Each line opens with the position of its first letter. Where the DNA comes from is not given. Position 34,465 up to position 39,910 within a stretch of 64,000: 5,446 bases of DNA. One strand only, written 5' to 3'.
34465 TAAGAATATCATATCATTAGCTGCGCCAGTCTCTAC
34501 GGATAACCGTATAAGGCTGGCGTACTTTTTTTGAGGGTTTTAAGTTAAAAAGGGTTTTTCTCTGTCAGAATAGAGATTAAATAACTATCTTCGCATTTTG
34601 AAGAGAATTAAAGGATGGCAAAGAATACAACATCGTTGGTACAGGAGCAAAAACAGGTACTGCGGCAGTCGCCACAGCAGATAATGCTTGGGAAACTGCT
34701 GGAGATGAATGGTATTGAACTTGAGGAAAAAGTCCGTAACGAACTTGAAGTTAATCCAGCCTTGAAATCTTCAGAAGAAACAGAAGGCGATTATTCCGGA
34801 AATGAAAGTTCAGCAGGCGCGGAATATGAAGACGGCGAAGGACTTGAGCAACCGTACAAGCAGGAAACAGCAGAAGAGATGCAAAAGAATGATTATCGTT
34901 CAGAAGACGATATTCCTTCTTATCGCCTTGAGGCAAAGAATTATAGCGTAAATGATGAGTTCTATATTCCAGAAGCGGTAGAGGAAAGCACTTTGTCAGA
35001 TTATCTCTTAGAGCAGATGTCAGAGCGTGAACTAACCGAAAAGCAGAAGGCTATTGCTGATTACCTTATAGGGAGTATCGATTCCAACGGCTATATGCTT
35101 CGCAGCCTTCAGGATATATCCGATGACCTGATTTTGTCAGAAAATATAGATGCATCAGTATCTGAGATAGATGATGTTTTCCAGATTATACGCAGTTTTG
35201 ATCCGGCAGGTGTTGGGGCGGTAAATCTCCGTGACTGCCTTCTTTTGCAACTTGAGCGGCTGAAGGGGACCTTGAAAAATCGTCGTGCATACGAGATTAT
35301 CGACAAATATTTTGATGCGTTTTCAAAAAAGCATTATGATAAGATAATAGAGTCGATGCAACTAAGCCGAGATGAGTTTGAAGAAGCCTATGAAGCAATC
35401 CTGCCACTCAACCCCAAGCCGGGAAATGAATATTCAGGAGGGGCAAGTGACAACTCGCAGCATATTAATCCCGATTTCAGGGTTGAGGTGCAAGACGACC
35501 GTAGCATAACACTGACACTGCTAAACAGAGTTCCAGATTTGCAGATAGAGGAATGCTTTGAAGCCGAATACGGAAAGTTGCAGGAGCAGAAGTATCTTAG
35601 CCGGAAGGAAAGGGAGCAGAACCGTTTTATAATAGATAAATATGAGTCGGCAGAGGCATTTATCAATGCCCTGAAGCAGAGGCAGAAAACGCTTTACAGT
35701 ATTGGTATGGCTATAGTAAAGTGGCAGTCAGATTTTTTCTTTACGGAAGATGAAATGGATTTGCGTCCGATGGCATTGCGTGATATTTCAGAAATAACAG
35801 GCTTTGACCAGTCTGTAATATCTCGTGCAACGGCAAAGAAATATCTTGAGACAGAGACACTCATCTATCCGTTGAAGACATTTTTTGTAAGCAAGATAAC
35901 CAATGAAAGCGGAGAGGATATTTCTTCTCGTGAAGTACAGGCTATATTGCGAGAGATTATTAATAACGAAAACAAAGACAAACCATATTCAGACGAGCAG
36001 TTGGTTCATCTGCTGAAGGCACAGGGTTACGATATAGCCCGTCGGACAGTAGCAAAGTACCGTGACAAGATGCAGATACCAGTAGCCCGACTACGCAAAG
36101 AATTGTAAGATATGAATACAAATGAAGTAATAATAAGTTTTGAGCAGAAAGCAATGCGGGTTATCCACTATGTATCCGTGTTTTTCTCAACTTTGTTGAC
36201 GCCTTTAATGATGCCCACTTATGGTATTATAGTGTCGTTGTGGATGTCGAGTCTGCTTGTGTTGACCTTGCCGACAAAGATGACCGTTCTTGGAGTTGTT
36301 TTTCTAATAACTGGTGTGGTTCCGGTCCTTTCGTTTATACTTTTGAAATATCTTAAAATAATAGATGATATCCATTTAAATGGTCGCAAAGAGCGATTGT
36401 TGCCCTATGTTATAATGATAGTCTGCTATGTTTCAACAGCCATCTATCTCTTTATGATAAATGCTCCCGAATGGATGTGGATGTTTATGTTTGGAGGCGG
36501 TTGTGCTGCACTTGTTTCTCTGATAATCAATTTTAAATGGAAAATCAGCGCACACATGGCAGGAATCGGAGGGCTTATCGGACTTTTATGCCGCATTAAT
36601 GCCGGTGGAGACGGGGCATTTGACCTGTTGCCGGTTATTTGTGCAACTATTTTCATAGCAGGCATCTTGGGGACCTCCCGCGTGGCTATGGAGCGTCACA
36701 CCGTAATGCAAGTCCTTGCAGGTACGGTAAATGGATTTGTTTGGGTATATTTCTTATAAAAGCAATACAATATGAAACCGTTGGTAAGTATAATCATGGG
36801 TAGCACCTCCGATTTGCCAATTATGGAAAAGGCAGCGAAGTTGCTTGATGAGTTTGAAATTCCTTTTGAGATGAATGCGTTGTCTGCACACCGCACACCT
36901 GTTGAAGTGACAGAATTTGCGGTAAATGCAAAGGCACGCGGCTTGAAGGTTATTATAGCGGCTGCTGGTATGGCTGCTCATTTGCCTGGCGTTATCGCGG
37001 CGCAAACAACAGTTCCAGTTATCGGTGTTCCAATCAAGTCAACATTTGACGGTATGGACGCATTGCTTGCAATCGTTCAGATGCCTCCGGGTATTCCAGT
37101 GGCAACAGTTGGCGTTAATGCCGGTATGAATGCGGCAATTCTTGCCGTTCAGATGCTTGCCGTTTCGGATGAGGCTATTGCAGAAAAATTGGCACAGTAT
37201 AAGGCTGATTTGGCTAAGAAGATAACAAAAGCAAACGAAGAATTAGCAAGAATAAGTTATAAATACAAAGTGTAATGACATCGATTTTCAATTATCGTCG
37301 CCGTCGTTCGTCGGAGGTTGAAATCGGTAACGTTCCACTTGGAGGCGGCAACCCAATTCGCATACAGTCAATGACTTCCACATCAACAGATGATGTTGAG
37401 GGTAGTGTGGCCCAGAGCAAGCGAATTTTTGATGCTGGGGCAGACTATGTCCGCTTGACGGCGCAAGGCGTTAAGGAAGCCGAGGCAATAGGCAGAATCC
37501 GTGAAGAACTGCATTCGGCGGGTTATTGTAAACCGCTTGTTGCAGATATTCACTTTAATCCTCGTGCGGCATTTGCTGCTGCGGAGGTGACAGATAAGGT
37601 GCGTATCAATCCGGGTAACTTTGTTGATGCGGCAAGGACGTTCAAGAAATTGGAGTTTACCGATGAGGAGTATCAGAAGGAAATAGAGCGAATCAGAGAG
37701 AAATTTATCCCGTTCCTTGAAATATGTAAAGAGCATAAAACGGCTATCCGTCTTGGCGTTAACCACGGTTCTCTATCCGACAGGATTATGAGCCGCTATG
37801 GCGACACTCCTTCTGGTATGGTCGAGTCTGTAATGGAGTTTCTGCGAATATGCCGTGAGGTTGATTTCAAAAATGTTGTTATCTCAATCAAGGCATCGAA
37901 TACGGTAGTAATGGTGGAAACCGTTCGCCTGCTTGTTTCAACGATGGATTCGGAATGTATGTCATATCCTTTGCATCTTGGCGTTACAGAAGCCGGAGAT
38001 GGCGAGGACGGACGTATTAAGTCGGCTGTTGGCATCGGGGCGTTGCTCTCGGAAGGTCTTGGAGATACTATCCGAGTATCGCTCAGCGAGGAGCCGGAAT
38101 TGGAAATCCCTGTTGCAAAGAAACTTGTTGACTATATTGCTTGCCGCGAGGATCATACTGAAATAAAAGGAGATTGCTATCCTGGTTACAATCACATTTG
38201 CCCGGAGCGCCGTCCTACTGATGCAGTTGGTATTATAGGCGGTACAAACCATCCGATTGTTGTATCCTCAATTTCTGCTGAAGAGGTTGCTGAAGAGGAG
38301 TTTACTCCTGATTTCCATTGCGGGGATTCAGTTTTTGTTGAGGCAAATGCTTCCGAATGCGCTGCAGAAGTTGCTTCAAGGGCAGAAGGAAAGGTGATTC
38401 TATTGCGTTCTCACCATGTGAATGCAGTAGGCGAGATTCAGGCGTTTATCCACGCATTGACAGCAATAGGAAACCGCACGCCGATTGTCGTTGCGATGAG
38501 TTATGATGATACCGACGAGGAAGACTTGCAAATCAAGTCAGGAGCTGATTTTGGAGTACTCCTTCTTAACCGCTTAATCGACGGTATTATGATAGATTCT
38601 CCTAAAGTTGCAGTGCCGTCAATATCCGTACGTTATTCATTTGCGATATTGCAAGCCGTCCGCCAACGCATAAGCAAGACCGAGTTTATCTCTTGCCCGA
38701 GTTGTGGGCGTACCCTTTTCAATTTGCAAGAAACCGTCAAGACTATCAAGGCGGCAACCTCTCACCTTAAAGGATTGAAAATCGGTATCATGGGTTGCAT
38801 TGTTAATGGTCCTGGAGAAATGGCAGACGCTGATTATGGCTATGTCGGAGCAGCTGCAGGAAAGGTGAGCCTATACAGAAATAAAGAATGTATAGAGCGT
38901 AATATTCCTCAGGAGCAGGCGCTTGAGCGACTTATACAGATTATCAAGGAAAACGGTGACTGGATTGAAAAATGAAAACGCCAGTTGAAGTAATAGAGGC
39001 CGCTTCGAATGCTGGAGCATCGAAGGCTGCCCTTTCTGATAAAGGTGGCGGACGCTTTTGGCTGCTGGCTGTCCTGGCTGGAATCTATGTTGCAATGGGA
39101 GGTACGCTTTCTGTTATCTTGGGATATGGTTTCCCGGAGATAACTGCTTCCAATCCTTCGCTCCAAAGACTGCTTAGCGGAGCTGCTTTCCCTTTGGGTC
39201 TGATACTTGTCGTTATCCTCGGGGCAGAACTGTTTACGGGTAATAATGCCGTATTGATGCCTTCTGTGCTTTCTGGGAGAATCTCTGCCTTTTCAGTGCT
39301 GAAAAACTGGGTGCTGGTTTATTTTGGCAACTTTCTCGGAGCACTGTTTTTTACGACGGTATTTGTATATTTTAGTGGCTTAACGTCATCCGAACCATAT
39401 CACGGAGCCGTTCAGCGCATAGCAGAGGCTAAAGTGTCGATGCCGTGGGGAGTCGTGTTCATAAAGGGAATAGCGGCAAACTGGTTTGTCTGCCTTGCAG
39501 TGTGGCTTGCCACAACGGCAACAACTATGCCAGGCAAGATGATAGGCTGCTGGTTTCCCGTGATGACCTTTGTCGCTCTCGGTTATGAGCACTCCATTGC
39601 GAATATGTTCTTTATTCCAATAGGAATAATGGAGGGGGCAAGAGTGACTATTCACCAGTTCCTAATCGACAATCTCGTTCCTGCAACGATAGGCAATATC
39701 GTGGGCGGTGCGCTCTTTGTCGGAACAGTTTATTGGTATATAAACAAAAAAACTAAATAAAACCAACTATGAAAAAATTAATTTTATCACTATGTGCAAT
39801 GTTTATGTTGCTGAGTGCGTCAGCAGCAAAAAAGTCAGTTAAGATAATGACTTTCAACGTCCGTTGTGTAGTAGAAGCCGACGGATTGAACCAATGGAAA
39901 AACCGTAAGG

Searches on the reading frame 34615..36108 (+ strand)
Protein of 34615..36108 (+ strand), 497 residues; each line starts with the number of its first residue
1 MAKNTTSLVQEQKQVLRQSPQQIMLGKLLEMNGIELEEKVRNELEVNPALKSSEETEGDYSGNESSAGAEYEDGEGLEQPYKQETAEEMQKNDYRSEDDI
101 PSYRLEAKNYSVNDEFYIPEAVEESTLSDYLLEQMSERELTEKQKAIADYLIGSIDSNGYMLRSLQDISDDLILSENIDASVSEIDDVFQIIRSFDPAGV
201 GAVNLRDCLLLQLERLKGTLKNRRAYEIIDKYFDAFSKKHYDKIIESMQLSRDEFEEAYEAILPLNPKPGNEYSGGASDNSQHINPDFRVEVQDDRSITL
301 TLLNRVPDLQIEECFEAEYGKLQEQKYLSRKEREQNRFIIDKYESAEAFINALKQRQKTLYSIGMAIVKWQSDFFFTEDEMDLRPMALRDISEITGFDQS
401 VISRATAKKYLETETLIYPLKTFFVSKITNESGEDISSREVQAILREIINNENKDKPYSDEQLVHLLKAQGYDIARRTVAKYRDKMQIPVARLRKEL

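Call 3: search_protein_families(library=pfam, proteins=[window:34615-36108:+], max_evalue=0.01)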
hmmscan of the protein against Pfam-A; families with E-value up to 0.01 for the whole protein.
window:34615-36108:+ (497 aa): 4 families
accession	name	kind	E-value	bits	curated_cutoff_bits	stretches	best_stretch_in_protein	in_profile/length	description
PF04552.19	Sigma54_DBD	-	1.9e-49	167.9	22.8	1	338-495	3-159/160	Sigma-54, DNA binding domain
PF04963.19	Sigma54_CBD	-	3.6e-48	164.2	22.9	1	122-313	7-183/185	Sigma-54 factor, core binding domain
PF00309.25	Sigma54_AID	-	1.2e-08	35.1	23.8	1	8-51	2-45/46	Sigma-54 factor, Activator interacting domain (AID)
PF23438.1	DUF7123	-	0.0059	17.2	27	0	140-176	2-36/70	Domain of unknown function (DUF7123)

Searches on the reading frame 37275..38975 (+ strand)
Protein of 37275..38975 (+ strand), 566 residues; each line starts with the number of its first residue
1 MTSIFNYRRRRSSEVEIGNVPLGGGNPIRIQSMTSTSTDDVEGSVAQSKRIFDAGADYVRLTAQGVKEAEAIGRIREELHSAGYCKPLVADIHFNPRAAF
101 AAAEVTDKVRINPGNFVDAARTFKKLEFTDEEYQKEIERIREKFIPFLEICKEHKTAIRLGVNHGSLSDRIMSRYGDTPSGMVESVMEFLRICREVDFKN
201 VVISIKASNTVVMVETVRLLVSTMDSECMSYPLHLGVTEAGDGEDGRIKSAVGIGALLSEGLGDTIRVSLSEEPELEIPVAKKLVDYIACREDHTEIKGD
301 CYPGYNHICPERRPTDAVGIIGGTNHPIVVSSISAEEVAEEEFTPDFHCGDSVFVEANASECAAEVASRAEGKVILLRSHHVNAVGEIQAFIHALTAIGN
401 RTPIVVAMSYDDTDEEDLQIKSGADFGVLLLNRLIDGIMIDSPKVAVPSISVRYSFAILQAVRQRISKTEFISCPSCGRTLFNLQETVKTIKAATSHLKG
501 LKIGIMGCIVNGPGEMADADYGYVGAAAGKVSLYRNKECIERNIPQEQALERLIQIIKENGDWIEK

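Call 27: list_cluster_members(proteins=[window:37275-38975:+, window:34615-36108:+, window:31780-34464:+, window:24262-26181:+, window:12963-16085:-, window:56382-59354:+])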
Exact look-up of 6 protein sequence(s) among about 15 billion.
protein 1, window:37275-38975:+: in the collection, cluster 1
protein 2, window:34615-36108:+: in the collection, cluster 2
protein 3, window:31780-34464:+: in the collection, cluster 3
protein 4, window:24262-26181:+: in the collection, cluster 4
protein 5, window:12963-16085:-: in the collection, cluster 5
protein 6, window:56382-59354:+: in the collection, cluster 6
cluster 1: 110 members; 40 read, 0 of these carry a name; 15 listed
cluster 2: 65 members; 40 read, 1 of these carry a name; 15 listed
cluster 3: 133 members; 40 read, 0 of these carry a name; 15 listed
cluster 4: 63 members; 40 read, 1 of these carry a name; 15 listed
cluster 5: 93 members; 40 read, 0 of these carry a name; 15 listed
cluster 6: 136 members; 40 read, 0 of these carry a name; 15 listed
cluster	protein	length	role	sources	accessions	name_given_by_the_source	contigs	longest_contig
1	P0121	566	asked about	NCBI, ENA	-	-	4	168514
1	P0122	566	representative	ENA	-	-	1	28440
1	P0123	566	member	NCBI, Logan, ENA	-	-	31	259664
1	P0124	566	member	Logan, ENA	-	-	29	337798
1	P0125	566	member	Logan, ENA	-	-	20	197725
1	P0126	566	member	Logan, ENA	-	-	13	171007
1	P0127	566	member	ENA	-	-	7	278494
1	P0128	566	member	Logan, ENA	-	-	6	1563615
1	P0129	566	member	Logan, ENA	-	-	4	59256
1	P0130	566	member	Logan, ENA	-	-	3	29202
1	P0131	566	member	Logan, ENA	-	-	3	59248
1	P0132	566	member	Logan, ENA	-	-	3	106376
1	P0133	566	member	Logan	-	-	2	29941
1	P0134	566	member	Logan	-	-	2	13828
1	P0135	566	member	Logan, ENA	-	-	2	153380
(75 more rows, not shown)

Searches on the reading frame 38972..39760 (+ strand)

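Call 41: search_protein_families(library=pfam, proteins=[window:38972-39760:+], max_evalue=0.001)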
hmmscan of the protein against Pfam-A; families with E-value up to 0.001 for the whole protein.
window:38972-39760:+ (262 aa): 1 family
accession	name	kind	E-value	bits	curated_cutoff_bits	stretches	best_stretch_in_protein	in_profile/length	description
PF01226.23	Form_Nir_trans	-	2.4e-82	276.4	34.6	1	6-256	1-240/240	Formate/nitrite transporter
